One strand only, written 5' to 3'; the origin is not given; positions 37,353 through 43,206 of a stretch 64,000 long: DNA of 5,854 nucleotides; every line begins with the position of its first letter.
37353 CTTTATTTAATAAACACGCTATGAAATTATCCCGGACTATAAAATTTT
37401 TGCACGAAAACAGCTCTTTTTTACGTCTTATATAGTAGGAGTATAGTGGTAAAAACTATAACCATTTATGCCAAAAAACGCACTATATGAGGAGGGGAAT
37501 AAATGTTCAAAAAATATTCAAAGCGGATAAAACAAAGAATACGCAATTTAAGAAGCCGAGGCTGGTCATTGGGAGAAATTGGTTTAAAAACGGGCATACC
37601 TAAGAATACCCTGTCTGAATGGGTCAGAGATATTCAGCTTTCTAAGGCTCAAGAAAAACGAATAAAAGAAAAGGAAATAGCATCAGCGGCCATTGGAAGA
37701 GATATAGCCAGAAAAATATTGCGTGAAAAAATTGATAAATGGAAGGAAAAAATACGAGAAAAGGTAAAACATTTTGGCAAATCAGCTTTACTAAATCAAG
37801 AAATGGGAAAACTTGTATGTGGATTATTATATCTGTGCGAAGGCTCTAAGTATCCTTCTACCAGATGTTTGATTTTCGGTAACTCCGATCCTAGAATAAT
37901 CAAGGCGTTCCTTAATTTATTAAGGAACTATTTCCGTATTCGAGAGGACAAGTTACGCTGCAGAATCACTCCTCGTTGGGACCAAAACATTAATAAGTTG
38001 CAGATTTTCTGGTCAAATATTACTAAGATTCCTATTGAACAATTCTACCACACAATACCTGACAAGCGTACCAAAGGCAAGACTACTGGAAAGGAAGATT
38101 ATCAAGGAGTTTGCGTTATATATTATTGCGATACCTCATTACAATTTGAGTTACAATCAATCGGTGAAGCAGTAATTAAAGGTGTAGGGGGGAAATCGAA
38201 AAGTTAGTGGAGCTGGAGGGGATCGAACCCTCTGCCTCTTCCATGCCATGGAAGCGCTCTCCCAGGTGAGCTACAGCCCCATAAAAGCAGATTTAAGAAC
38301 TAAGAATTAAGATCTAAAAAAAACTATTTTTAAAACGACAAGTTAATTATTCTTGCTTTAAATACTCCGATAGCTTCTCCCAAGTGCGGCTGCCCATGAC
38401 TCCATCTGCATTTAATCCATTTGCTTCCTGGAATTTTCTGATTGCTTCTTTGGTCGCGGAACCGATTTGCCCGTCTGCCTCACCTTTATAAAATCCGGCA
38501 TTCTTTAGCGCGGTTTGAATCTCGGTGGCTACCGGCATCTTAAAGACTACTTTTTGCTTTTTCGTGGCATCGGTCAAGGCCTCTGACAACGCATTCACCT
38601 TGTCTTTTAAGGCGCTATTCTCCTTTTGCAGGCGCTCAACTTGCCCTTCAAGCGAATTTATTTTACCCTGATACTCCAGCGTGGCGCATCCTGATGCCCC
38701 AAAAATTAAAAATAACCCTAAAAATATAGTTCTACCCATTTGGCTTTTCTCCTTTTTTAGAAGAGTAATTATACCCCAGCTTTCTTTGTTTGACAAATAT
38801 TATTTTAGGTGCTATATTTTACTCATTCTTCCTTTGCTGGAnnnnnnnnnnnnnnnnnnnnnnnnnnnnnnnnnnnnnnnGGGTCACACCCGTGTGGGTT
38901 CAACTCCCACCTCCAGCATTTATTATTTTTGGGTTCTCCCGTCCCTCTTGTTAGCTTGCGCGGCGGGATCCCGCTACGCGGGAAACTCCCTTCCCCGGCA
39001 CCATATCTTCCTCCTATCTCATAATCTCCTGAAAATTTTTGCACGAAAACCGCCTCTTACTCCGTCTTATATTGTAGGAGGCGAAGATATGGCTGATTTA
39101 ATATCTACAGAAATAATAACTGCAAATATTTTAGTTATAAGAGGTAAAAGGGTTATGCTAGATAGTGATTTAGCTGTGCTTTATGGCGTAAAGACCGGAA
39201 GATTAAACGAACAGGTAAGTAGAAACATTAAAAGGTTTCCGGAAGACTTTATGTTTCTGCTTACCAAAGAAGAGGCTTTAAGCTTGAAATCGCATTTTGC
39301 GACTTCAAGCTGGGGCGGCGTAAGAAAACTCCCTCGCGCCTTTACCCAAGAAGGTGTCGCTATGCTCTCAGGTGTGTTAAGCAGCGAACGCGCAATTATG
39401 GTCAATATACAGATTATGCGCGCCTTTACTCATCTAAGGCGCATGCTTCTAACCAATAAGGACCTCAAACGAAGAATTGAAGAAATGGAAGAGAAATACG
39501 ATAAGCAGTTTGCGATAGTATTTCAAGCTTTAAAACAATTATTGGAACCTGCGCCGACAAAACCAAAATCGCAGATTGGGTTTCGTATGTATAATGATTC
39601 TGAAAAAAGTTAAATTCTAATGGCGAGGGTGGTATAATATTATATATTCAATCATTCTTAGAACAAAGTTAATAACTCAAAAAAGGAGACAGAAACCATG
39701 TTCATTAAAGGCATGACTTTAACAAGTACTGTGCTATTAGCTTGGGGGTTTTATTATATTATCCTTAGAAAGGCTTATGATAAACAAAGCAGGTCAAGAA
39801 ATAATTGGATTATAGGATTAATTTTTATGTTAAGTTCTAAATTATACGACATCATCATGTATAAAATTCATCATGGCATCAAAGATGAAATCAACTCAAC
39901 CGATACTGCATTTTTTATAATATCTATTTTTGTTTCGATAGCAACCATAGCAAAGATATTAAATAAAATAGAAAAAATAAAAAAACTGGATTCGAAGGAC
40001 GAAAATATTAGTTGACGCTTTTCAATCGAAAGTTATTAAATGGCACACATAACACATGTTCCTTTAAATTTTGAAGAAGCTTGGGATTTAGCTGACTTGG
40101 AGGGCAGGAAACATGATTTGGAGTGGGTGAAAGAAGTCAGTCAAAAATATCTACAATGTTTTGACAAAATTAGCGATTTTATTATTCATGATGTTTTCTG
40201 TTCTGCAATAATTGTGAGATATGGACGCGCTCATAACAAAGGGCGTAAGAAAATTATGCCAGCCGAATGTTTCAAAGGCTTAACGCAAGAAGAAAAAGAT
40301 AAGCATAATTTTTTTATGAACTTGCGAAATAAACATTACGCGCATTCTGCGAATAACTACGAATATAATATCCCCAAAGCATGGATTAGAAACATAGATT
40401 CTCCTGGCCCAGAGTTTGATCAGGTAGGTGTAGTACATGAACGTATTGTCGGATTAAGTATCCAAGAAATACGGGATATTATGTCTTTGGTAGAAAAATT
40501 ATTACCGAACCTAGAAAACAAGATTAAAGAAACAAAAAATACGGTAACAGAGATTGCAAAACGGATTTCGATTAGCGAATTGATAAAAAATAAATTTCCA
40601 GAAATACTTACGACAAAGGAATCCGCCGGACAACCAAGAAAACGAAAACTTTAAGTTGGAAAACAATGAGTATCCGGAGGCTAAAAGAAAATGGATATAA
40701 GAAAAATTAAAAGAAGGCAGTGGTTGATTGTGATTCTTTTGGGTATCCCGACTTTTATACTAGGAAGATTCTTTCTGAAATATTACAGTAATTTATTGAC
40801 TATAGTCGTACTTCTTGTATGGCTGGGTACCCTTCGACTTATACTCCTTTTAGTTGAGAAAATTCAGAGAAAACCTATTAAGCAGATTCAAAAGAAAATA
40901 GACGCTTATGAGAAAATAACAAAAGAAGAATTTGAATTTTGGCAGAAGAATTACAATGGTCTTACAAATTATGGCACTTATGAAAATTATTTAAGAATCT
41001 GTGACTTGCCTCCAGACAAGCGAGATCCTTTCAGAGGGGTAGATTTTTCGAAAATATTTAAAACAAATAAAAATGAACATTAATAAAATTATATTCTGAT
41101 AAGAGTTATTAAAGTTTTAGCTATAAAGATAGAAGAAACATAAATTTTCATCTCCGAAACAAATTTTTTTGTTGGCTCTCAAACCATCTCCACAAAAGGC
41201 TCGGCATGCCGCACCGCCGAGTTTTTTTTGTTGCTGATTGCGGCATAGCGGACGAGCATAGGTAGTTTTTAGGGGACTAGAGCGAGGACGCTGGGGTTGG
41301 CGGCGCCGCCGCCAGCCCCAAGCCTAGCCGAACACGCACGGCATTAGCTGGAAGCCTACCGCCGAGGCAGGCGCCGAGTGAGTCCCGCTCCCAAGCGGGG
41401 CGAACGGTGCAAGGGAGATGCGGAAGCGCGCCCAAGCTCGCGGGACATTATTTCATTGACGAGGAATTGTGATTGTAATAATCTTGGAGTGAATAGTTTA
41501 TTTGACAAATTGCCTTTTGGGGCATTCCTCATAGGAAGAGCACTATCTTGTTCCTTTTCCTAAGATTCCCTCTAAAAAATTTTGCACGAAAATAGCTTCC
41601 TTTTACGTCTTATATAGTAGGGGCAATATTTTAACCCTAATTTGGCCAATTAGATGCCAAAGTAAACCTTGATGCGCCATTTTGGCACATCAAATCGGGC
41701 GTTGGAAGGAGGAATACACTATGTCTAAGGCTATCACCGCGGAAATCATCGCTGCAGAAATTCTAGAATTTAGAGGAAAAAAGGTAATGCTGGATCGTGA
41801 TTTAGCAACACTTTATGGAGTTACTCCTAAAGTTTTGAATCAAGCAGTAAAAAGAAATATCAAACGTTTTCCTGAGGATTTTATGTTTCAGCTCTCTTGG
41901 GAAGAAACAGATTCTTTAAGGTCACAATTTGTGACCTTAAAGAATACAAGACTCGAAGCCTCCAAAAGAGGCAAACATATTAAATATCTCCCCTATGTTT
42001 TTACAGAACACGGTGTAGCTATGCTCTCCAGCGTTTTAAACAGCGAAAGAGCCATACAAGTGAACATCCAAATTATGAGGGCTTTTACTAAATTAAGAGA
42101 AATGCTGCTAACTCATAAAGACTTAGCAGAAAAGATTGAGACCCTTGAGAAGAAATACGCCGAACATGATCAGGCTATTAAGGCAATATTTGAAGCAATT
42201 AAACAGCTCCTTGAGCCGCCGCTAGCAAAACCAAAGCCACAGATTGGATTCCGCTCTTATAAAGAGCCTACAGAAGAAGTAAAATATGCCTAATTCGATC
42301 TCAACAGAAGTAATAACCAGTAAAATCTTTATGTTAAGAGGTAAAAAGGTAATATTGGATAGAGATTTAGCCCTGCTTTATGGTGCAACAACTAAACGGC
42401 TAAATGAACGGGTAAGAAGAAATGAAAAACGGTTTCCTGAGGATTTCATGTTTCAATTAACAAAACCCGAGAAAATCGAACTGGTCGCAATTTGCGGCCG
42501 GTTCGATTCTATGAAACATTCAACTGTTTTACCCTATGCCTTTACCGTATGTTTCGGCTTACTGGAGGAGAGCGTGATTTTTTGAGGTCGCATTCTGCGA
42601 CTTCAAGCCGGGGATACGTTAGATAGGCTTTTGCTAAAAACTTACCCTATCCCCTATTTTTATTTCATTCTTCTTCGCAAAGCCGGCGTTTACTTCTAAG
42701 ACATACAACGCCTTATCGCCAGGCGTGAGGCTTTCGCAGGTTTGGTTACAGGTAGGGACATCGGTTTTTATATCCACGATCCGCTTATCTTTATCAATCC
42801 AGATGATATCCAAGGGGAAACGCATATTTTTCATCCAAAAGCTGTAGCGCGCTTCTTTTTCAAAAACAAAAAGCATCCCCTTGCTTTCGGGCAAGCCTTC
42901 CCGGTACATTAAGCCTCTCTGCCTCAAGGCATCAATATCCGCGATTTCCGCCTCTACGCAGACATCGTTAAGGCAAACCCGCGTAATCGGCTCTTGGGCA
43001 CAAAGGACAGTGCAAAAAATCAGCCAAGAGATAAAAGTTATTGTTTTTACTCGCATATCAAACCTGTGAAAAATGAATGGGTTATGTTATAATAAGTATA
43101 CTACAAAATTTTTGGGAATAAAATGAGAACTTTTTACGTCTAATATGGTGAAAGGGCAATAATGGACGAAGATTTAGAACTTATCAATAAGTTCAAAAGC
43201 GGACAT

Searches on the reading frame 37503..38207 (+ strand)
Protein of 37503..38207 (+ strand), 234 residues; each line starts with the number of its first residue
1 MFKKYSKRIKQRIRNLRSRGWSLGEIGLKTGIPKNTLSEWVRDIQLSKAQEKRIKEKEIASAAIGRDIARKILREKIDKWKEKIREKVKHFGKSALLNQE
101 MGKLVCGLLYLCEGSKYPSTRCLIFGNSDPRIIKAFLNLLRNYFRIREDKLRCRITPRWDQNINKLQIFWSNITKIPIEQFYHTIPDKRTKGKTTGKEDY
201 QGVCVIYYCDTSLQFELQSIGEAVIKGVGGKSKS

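Call 18: search_protein_families(library=pfam, proteins=[window:37503-38207:+], max_evalue=0.01)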
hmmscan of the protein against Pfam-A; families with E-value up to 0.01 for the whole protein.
window:37503-38207:+ (234 aa): 0 families

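Call 66: search_protein_families(library=pfam, proteins=[window:37503-38207:+], max_evalue=1)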
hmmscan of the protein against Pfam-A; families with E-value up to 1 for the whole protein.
window:37503-38207:+ (234 aa): 6 families
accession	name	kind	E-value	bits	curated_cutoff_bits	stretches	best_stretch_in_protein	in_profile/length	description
PF01381.28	HTH_3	-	0.014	15.9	23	1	14-44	5-33/55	Helix-turn-helix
PF01527.26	HTH_Tnp_1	-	0.036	14.7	24.1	1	3-53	5-54/75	Transposase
PF13384.12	HTH_23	-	0.061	13.6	24.6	1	6-43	3-40/50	Homeodomain-like domain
PF12728.13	HTH_17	-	0.11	13.3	27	0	30-60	11-44/51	Helix-turn-helix domain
PF08745.17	PIN_5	-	0.12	12.3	27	1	30-90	86-146/205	PINc domain ribonuclease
PF11167.13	DUF2953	-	0.15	12.6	22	1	133-163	21-50/53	Protein of unknown function (DUF2953)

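Call 67: search_protein_families(library=ncbifam, proteins=[window:37503-38207:+], max_evalue=0.01)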
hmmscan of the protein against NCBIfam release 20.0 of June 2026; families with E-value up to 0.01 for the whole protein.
window:37503-38207:+ (234 aa): 0 families

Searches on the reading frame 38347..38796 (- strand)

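Call 18: search_protein_families(library=pfam, proteins=[window:38347-38796:-], max_evalue=0.01)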
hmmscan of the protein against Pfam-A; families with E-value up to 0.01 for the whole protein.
window:38347-38796:- (149 aa): 9 families
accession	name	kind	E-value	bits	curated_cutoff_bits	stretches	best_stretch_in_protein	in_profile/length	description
PF01471.23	PG_binding_1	-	3.2e-19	69.3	23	1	91-142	6-57/57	Putative peptidoglycan binding domain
PF08823.16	PG_binding_2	-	2.5e-08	34.5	21.1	1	79-141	7-69/74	Putative peptidoglycan binding domain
PF04977.20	DivIC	-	0.00063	19.9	28.9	1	24-71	3-51/80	Septum formation initiator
PF08232.17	Striatin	-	0.0021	18.9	29.4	1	41-148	29-138/151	Striatin family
PF07989.16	Cnn_1N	-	0.0028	18.2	28.5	1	49-81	5-37/74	Centrosomin N-terminal motif 1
PF06005.17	ZapB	-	0.0044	17.9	31.5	1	45-77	12-44/71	Cell division protein ZapB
PF21825.2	crAss001_48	-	0.0048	17.2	24.8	0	53-78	4-30/61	crAss001_48 related protein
PF05377.16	FlaC_arch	-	0.0073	17.1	27.8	0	43-74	6-37/55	Flagella accessory protein C (FlaC)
PF25764.1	KIF21A_4th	-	0.0093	16.1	33.1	0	41-82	58-99/183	KIF21A-like domain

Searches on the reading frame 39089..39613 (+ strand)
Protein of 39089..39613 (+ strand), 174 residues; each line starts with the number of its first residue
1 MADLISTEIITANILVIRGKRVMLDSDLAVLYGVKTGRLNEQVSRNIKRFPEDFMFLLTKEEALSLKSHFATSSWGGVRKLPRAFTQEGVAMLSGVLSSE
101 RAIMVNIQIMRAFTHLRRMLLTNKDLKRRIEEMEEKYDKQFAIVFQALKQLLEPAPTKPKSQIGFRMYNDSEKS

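Call 18: search_protein_families(library=pfam, proteins=[window:39089-39613:+], max_evalue=0.01)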
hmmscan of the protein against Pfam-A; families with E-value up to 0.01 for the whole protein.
window:39089-39613:+ (174 aa): 1 family
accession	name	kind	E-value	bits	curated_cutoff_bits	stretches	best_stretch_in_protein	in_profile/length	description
PF10543.14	ORF6N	-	1.6e-31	108.8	27.8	1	13-96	2-86/86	ORF6N domain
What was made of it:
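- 39089..39613 (+): ORF6N-domain protein (KilA-N-like DNA-binding domain). It is the first gene of a four-gene + strand unit (to 41083) that ends at a terminator-like hairpin. Pfam ORF6N, E = 1.6e-31 (call 18).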

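Call 67: search_protein_families(library=ncbifam, proteins=[window:39089-39613:+], max_evalue=0.01)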
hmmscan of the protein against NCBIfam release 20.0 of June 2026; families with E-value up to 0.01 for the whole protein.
window:39089-39613:+ (174 aa): 0 families

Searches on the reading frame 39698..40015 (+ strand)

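Call 18: search_protein_families(library=pfam, proteins=[window:39698-40015:+], max_evalue=0.01)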
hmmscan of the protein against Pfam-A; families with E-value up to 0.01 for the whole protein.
window:39698-40015:+ (105 aa): 1 family
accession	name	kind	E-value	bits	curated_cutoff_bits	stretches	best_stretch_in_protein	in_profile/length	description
PF15086.11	UPF0542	-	0.0041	17.4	27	0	70-105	28-63/68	Uncharacterised protein family UPF0542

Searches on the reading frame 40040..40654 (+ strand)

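Call 18: search_protein_families(library=pfam, proteins=[window:40040-40654:+], max_evalue=0.01)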
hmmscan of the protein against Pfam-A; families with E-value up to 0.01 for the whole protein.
window:40040-40654:+ (204 aa): 0 families

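Call 66: search_protein_families(library=pfam, proteins=[window:40040-40654:+], max_evalue=1)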
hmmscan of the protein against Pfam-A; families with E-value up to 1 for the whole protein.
window:40040-40654:+ (204 aa): 4 families
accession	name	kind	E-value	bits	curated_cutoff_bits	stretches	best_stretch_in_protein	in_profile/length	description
PF08181.16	DegQ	-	0.017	15.6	22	1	151-176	9-34/46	DegQ (SacQ) family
PF00523.23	Fusion_gly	-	0.1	11.3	29.8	1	126-204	5-88/487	Fusion glycoprotein F0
PF07337.16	CagY_M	-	0.13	12.3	21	1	76-87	17-28/32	DC-EC Repeat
PF18734.6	HEPN_AbiU2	-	0.48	10.3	26.8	1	87-103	118-134/193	AbiU2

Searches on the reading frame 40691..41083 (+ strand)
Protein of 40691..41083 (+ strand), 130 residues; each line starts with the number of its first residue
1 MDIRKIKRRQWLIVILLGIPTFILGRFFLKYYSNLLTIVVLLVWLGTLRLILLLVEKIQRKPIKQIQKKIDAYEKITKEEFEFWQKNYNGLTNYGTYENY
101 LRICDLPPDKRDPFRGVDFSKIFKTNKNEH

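Call 18: search_protein_families(library=pfam, proteins=[window:40691-41083:+], max_evalue=0.01)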
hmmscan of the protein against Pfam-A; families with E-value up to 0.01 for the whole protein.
window:40691-41083:+ (130 aa): 1 family
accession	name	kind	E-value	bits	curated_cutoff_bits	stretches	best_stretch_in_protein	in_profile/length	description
PF09991.14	DUF2232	-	0.0046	16.6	27.8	1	12-78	62-130/290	Predicted membrane protein (DUF2232)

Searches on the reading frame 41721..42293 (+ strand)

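Call 18: search_protein_families(library=pfam, proteins=[window:41721-42293:+], max_evalue=0.01)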
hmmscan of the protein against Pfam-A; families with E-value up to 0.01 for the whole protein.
window:41721-42293:+ (190 aa): 2 families
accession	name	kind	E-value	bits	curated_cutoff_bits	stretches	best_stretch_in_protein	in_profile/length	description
PF10543.14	ORF6N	-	6.8e-35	119.7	27.8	1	13-105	2-86/86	ORF6N domain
PF09669.15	Phage_pRha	-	0.00063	20.7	29.9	0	69-126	41-90/91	Phage regulatory protein Rha (Phage_pRha)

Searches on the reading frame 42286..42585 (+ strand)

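Call 18: search_protein_families(library=pfam, proteins=[window:42286-42585:+], max_evalue=0.01)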
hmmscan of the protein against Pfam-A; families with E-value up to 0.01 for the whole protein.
window:42286-42585:+ (99 aa): 1 family
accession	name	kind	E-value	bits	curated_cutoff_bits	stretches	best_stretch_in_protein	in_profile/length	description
PF10543.14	ORF6N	-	1.6e-23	83.2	27.8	1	12-87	1-76/86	ORF6N domain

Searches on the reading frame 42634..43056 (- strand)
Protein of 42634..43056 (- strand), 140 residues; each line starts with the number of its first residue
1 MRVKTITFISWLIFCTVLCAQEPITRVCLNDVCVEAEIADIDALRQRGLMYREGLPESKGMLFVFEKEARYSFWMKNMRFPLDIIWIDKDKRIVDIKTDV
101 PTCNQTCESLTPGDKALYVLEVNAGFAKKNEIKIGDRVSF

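Call 18: search_protein_families(library=pfam, proteins=[window:42634-43056:-], max_evalue=0.01)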
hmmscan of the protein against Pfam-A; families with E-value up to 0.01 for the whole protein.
window:42634-43056:- (140 aa): 1 family
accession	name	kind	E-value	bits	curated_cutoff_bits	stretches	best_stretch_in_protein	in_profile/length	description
PF02643.20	DUF192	-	2.8e-36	124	27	1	34-140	1-96/96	Uncharacterized ACR, COG1430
